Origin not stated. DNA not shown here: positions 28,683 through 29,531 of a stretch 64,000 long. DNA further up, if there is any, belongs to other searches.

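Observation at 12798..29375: Nine copies of an unassigned ~175-aa module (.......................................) spread over five secreted proteins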

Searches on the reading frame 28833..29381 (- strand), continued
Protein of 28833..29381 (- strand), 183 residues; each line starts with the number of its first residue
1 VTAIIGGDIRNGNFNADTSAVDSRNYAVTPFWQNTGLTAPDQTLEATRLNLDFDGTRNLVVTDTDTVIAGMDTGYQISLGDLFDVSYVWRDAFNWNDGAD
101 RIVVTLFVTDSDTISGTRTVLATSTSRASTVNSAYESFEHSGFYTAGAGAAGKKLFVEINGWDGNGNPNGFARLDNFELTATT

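Call 43: find_related_loci(query=A4, collection=genome_contigs, flank=10000)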
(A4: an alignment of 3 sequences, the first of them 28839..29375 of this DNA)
Query A4 (179 aa) in genome_contigs; peptide patterns used: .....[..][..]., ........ (x = any residue, [..] = any of these).
142 stretches matched a pattern; 41 encode a relative of the query (tblastn E <= 1e-3); 40 distinct loci.
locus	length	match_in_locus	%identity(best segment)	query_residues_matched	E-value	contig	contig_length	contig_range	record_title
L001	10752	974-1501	60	2-179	2e-61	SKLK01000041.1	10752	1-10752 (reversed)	MAG: Kiritimatiellae bacterium isolate CSSed162cmA_21 CSSed16-2cmA-21784, whole genome shotgun sequence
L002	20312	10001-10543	50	2-179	8e-49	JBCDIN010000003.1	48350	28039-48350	MAG: Verrucomicrobiota bacterium isolate P01_H01_bin.180 k141_3416721_length_48350_cov_11.0000, whole genome shotgun seq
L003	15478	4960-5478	52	2-177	8e-48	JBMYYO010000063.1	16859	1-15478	MAG: Akkermansiaceae bacterium isolate ME_XS_2208_bin_31 ME_XS_2208_bin_31_62, whole genome shotgun sequence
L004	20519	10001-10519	52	2-177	2e-47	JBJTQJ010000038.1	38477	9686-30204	MAG: Verrucomicrobiales bacterium isolate samp_4448_VAMB_819 samp_4448_97941, whole genome shotgun sequence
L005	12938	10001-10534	52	2-177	1e-47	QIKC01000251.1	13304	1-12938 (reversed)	MAG: Verrucomicrobiales bacterium isolate SZUA-55 Ga0063293_10006169, whole genome shotgun sequence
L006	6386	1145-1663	55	2-177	2e-46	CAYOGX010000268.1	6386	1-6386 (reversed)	MAG TPA_asm: uncultured Planctomycetales bacterium isolate binchicken_co334_64 genome assembly, contig: NODE_24071_lengt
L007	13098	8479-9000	50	2-177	1e-46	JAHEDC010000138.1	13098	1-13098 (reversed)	MAG: Verrucomicrobiales bacterium isolate Ww187 NODE_10197_length_13098_cov_3.471449, whole genome shotgun sequence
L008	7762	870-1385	51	2-177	4e-46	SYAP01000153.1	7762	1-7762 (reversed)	MAG: Verrucomicrobiaceae bacterium isolate F1-20-MAGs141 F1-20__c374073, whole genome shotgun sequence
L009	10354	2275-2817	49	2-179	6e-49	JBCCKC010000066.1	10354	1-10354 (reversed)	MAG: Verrucomicrobiota bacterium isolate P01_C01_bin.128 k141_983413_length_10354_cov_34.3004, whole genome shotgun sequ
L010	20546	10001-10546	51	2-179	2e-45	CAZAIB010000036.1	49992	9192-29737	MAG TPA_asm: uncultured Planctomycetaceae bacterium isolate SRP114822_co2_73 genome assembly, contig: NODE_572_length_49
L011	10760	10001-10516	48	2-177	4e-44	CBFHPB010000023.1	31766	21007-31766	MAG: Coraliomargaritaceae bacterium isolate AGTU_61C_bin_8_permissive genome assembly, contig: AGTU_61C_bin_8_permissive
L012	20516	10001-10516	50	2-177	3e-43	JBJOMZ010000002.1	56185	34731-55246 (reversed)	MAG: Verrucomicrobiota bacterium isolate umpqua_2019_sw_WHONDRS-S19S_0079_A_bin.30 scaffold_0000192, whole genome shotgu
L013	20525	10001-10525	46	2-178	1e-42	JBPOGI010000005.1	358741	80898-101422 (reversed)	MAG: Roseibacillus sp. isolate MAG_17 MAG_17_5, whole genome shotgun sequence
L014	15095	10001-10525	49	2-177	1e-41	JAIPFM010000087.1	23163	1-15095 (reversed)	MAG: Phycisphaerae bacterium isolate Tobar13.5m-G39 Tobar13-5m-C2492, whole genome shotgun sequence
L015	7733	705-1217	45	2-177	7e-42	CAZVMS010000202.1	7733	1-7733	MAG TPA_asm: uncultured Haloferula sp. isolate SRP118108_co2_29 genome assembly, contig: k141_1104790, whole genome shot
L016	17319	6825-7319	49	2-177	2e-41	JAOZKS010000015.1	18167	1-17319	MAG: Pontiella sp. isolate GMC10.concoct.147 NODE_1743_length_18167_cov_8.421544, whole genome shotgun sequence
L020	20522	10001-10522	43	2-177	6e-39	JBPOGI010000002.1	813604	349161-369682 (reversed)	MAG: Roseibacillus sp. isolate MAG_17 MAG_17_2, whole genome shotgun sequence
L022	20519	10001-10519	40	2-178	3e-38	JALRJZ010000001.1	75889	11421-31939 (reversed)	MAG: Akkermansiaceae bacterium isolate WKH.23 NODE_1_length_75889_cov_3.292236, whole genome shotgun sequence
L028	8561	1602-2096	47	2-177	7e-36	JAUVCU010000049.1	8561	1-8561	MAG: Lentisphaeria bacterium isolate CSMAG_279 CSMAG_279_k141_4275002_length_8561_cov_8.8279, whole genome shotgun seque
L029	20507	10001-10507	45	2-177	5e-36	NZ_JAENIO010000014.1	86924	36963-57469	Roseibacillus ishigakijimensis strain KCTC 12986 scaffold_14_86925, whole genome shotgun sequence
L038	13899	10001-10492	41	2-177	4e-29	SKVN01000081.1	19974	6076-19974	MAG: Kiritimatiellae bacterium isolate CSSed162cmB_164 CSSed16-2cmB-6047, whole genome shotgun sequence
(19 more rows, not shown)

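Call 45: search_protein_families(library=pfam, proteins=[L004:9479-13942:+, L029:8468-11869:+, L016:6714-9254:+, L014:9746-12790:+, L038:5864-11797:+, L028:441-2108:+, L022:9848-11779:+, L020:9905-12898:+, L006:194-1756:+], max_evalue=0.001)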
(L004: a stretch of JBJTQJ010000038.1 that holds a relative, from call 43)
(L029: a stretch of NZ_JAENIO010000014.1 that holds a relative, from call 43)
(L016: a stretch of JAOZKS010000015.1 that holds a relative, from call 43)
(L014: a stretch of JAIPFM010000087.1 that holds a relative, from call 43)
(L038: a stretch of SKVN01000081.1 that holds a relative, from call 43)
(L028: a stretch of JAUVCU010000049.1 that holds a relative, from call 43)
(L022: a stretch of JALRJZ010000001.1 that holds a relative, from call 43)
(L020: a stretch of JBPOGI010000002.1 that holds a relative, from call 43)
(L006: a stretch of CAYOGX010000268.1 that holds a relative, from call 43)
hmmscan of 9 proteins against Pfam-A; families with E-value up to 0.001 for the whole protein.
L004:9479-13942:+ (1488 aa): 1 family
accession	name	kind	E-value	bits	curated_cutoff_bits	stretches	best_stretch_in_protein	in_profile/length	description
PF09423.15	PhoD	-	2.4e-09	37.2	27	1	793-1046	12-272/343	PhoD-like phosphatase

L029:8468-11869:+ (1134 aa): 2 families
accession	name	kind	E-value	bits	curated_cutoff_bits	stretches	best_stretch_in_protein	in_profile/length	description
PF00884.28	Sulfatase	-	1.4e-38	133.4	25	1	28-381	1-299/301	Sulfatase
PF16347.10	SGSH_C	-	1e-06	29.4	29.3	1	341-466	10-148/154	N-sulphoglucosamine sulphohydrolase, C-terminal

L016:6714-9254:+ (847 aa): 0 families

L014:9746-12790:+ (1015 aa): 3 families
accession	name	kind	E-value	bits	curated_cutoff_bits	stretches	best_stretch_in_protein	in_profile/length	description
PF13385.13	Laminin_G_3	-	4.3e-17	63.1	27.6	1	874-1002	16-151/151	Concanavalin A-like lectin/glucanases superfamily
PF00754.31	F5_F8_type_C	-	4.7e-09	36.9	28.2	1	374-504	2-118/127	F5/8 type C domain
PF22633.2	F5_F8_type_C_2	-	6.3e-06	27.1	27.8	1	395-497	4-90/91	NedA-like, galactose-binding domain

L038:5864-11797:+ (1978 aa): 4 families
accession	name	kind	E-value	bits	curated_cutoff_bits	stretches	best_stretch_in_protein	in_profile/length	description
PF00082.27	Peptidase_S8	-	1.1e-37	130.4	21.8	1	170-498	1-288/288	Subtilase family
PF18887.5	MBG_3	-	9.6e-23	80.5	25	1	1555-1625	1-71/72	MBG domain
PF09479.16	Flg_new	-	1.6e-11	44.6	27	1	946-1021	1-65/65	Listeria-Bacteroides repeat domain (List_Bact_rpt)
PF17963.7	Big_9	-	1.2e-06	29.7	23.6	1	1283-1369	3-88/89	Bacterial Ig domain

L028:441-2108:+ (556 aa): 1 family
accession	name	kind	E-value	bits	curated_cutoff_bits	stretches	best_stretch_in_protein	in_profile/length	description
PF03629.24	SASA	-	2e-22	80.4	24.8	1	60-374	3-224/226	Carbohydrate esterase, sialic acid-specific acetylesterase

L022:9848-11779:+ (644 aa): 0 families

L020:9905-12898:+ (998 aa): 0 families

L006:194-1756:+ (521 aa): 0 families

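Call 49: find_encoding_contigs(protein=P0012, flank=10000, max_places=2)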
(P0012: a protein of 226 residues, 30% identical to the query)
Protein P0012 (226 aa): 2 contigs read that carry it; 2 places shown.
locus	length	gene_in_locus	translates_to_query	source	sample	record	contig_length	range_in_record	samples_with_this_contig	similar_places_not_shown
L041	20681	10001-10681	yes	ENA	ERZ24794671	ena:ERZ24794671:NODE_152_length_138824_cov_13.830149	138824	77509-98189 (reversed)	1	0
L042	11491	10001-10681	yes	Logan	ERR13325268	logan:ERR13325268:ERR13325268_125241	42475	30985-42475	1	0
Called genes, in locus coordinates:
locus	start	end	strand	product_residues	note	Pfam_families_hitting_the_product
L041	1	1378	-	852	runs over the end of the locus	PF11790:Glyco_hydro_cc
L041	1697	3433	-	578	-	PF03629:SASA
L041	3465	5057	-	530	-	PF00884:Sulfatase, PF01663:Phosphodiest (faint), PF16347:SGSH_C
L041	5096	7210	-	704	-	PF02449:Glyco_hydro_42 (weak)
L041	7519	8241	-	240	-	-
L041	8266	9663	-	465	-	PF00884:Sulfatase, PF01663:Phosphodiest (faint), PF16347:SGSH_C, PF14707:Sulfatase_C (weak)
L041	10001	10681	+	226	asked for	PF07589:PEP_exosort_dom (weak)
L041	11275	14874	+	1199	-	PF11790:Glyco_hydro_cc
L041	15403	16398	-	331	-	PF02899:Phage_int_SAM_1, PF00589:Phage_integrase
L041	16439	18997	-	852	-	PF01751:Toprim, PF01131:Topoisom_bac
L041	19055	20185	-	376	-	PF14520:HHH_5, PF02481:DNA_processg_A, PF17782:WHD_DprA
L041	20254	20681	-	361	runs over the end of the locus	PF00465:Fe-ADH, PF13685:Fe-ADH_2, PF01761:DHQ_synthase, PF24621:DHQS_C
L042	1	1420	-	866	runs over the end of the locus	PF11790:Glyco_hydro_cc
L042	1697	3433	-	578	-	PF03629:SASA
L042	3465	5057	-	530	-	PF00884:Sulfatase, PF01663:Phosphodiest (faint), PF16347:SGSH_C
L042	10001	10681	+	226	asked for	PF07589:PEP_exosort_dom (weak)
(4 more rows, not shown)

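Call 50: find_encoding_contigs(protein=P0013, flank=10000, max_places=2)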
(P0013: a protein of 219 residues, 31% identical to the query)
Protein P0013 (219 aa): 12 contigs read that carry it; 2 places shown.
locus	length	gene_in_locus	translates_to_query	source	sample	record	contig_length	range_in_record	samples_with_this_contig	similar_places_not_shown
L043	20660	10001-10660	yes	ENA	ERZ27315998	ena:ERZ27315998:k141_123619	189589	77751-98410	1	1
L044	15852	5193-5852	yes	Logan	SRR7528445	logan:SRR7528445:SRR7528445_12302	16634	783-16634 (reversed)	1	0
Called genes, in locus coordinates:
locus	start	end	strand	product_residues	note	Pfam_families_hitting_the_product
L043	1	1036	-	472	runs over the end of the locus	PF01229:Glyco_hydro_39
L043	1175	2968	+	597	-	PF01522:Polysacc_deac_1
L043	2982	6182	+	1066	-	PF12708:Pect-lyase_RHGA_epim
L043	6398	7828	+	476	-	PF02056:Glyco_hydro_4, PF11975:Glyco_hydro_4C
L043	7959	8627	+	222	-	PF13472:Lipase_GDSL_2 (faint)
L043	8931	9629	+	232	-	-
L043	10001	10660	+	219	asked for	-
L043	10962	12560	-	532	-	PF00884:Sulfatase, PF01663:Phosphodiest (faint)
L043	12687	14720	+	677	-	-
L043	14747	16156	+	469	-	PF00884:Sulfatase, PF01663:Phosphodiest, PF16347:SGSH_C (weak)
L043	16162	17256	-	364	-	PF00392:GntR, PF13407:Peripla_BP_4, PF13377:Peripla_BP_3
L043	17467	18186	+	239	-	-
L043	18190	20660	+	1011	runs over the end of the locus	PF00754:F5_F8_type_C (weak), PF22633:F5_F8_type_C_2 (faint), PF14200:RicinB_lectin_2 (weak), PF11790:Glyco_hydro_cc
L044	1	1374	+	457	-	?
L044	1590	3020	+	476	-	PF02056:Glyco_hydro_4, PF11975:Glyco_hydro_4C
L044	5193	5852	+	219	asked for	-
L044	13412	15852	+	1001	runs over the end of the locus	PF00754:F5_F8_type_C (weak), PF22633:F5_F8_type_C_2 (faint), PF14200:RicinB_lectin_2 (weak), PF11790:Glyco_hydro_cc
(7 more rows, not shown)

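Call 51: find_encoding_contigs(protein=P0003, flank=10000, max_places=2)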
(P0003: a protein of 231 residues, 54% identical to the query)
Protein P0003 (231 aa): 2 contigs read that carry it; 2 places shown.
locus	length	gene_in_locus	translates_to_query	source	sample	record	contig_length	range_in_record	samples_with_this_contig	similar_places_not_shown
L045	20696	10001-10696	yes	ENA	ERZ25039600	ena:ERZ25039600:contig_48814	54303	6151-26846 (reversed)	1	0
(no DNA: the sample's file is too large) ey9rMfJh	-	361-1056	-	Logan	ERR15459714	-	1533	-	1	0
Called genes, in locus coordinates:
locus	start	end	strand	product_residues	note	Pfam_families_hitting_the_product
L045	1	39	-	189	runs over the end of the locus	-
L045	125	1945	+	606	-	PF04616:Glyco_hydro_43, PF17851:GH43_C2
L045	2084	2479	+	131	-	-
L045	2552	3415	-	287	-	PF01041:DegT_DnrJ_EryC1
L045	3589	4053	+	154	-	-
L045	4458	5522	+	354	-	PF01156:IU_nuc_hydro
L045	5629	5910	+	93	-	-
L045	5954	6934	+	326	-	-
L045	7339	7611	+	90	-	PF02129:Peptidase_S15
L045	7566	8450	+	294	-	PF02129:Peptidase_S15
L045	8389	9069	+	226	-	PF08530:PepX_C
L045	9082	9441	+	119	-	-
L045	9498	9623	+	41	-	-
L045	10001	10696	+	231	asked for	-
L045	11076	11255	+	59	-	-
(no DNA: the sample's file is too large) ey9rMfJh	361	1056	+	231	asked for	-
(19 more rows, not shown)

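Call 52: predict_structure(alignment_id=A3)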
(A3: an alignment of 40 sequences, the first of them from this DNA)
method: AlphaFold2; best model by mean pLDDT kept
length: 183 residues; sequences in the alignment: 40
mean_pLDDT: 96.0   pTM: 0.91
mean pLDDT of the five models: 96.0, 95.8, 95.5, 95.1, 94.9
residues with pLDDT >= 90: 170; 70-90: 13; 50-70: 0; < 50: 0
segments of 3 or more residues with pLDDT < 50: none
pLDDT, mean of each block of 10 residues (from residue 1): 97 91 96 93 97 94 97 98 98 95 98 97 95 91 98 98 96 98 97
secondary structure, 60 per line:
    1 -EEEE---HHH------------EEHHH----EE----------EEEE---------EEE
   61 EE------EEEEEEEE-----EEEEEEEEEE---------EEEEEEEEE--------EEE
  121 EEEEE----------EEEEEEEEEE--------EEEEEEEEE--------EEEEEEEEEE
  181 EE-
elements in order: E2-5 E45-48 E58-62 E69-76 E82-91 E101-109 E118-125 E136-145 E154-162 E171-182

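Call 54: fold_search(model_id=the predicted structure, library=pdb)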
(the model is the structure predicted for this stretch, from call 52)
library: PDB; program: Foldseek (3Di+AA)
matches with E <= 10: 1661; with E <= 0.001: 71
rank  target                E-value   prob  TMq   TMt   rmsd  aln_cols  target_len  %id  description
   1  6a9f_A                1.3e-05  1.00  0.63  0.58   5.5       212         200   14  Crystal structure of a cyclase from Fischerella sp. TAU in complex with 4-(1H-Indol-3-yl)butan-2-one (released 2018-12-19)
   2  2w5f_B                1.4e-05  1.00  0.53  0.22   5.1       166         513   16  High resolution crystallographic structure of the Clostridium thermocellum N-terminal endo-1,4-beta-D-xylanase 10B (Xy (released 2010-01-19)
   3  6a8x_A                1.6e-05  1.00  0.64  0.58   5.2       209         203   15  Crystal structure of a apo form cyclase from Fischerella sp. (released 2018-12-19)
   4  2w5f_A                1.7e-05  1.00  0.51  0.21   5.2       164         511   15  High resolution crystallographic structure of the Clostridium thermocellum N-terminal endo-1,4-beta-D-xylanase 10B (Xy (released 2010-01-19)
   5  2wys_A                2.5e-05  1.00  0.52  0.22   5.2       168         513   16  High resolution crystallographic structure of the Clostridium thermocellum N-terminal endo-1,4-beta-D-xylanase 10B (Xy (released 2010-08-25)
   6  6a9f_C                2.6e-05  1.00  0.64  0.60   5.3       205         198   14  Crystal structure of a cyclase from Fischerella sp. TAU in complex with 4-(1H-Indol-3-yl)butan-2-one (released 2018-12-19)
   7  6a99_D                3.1e-05  1.00  0.64  0.60   5.3       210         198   14  Crystal structure of a Stig cyclases Fisc from Fischerella sp. TAU in complex with (3Z)-3-(1-methyl-2-pyrrolidinyliden (released 2018-12-19)
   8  6a99_A                3.4e-05  1.00  0.65  0.61   5.1       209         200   14  Crystal structure of a Stig cyclases Fisc from Fischerella sp. TAU in complex with (3Z)-3-(1-methyl-2-pyrrolidinyliden (released 2018-12-19)
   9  7auw_A                3.8e-05  1.00  0.47  0.19   7.7       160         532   11  Inhibitory complex of human meprin beta with mouse fetuin-B. (released 2021-04-14)
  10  5wpp_B                4.0e-05  1.00  0.60  0.56   5.6       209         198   13  Crystal structure HpiC1 W73M/K132M (released 2018-03-07)
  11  6a98_D                4.2e-05  1.00  0.62  0.58   5.5       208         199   14  Crystal structure of a cyclase from Fischerella sp. TAU (released 2018-12-19)
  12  4gwm_B                4.5e-05  1.00  0.46  0.18   7.7       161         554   10  Crystal structure of human promeprin beta (released 2012-09-19)
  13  5z53_D                5.0e-05  1.00  0.65  0.60   5.0       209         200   16  Crystal structure of a cyclase Filc from Fischerella sp. in complex with cyclo-L-Arg-D-Pro (released 2018-12-19)
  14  6a98_A                5.0e-05  1.00  0.65  0.60   5.5       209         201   14  Crystal structure of a cyclase from Fischerella sp. TAU (released 2018-12-19)
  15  6al8_A                5.0e-05  1.00  0.62  0.58   5.5       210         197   14  Crystal structure HpiC1 Y101F/F138S (released 2018-03-07)
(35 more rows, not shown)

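Call 77: list_cluster_members(proteins=[P0022, P0026, P0036, P0045, P0117, P0122, P0127, P0147, P0154, P0163])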
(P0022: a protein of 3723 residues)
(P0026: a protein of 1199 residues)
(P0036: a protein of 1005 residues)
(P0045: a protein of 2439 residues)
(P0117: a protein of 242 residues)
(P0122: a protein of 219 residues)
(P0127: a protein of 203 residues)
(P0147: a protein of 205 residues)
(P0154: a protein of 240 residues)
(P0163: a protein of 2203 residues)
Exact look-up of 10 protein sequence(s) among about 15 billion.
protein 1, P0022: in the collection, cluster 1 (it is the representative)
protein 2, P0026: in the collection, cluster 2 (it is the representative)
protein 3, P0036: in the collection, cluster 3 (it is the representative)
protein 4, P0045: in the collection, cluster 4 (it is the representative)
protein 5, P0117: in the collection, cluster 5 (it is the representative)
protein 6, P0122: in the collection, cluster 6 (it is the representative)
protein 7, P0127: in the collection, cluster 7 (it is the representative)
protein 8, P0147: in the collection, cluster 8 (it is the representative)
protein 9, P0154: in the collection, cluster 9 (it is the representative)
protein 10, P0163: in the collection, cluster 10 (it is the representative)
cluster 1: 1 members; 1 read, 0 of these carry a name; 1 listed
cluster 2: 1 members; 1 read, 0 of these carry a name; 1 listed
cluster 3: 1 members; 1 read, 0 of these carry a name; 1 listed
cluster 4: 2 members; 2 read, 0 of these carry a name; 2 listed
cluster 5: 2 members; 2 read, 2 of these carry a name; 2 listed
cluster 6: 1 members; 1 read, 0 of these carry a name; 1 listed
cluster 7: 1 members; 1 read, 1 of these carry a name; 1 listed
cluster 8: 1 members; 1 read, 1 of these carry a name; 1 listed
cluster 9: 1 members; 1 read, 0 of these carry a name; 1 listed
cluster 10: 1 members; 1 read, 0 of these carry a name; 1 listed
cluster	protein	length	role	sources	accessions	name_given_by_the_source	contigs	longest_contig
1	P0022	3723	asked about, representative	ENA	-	-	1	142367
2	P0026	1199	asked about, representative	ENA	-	-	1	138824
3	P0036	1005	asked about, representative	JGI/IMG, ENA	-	-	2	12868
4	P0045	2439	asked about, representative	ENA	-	-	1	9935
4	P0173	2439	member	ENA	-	-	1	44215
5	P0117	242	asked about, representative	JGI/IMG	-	hypothetical protein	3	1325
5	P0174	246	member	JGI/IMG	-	hypothetical protein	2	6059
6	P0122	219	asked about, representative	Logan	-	-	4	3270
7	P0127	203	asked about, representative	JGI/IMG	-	hypothetical protein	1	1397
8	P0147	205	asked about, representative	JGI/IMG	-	hypothetical protein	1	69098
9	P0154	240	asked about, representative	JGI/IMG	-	-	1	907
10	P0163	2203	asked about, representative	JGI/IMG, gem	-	-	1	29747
